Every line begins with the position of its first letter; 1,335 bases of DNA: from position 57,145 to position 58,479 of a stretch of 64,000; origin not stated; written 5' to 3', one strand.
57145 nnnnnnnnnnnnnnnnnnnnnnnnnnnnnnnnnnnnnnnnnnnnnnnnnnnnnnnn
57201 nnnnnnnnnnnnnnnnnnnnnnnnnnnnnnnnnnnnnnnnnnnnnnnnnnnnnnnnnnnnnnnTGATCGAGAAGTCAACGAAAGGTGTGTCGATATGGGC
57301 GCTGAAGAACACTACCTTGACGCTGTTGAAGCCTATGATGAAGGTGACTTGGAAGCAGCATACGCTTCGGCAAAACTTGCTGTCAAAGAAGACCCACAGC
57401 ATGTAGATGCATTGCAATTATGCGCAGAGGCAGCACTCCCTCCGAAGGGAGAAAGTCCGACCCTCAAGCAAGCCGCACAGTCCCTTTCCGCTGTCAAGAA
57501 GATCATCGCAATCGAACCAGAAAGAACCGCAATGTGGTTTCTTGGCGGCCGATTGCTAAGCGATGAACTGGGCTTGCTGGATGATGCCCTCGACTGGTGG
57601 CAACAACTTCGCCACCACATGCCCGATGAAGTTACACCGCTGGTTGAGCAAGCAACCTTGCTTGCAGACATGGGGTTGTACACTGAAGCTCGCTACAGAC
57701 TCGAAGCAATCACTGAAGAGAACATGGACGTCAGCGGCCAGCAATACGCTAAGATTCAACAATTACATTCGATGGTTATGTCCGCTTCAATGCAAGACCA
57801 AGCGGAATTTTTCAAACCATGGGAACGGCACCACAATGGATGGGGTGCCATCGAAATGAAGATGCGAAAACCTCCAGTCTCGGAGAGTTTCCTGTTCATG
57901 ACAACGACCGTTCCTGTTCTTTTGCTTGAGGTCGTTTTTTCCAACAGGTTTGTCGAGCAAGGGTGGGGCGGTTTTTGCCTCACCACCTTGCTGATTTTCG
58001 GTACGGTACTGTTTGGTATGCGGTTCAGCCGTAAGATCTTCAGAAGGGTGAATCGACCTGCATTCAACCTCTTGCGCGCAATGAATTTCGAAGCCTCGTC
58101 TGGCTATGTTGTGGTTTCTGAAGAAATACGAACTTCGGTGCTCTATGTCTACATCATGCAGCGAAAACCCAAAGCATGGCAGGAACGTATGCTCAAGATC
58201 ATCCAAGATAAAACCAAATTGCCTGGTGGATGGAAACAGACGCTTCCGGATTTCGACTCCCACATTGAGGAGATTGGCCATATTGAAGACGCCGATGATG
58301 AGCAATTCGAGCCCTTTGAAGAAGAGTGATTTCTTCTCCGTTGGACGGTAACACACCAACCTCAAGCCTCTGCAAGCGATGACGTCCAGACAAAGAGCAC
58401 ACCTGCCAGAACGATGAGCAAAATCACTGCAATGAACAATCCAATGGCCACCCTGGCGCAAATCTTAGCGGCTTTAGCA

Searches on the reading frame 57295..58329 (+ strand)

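Call 62: search_protein_families(library=pfam, proteins=[window:57295-58329:+], max_evalue=0.001)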
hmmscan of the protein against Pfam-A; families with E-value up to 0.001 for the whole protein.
window:57295-58329:+ (344 aa): 1 family
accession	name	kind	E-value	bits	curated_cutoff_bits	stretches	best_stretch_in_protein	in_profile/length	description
PF14559.12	TPR_19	-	0.00042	21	25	0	14-47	2-35/68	Tetratricopeptide repeat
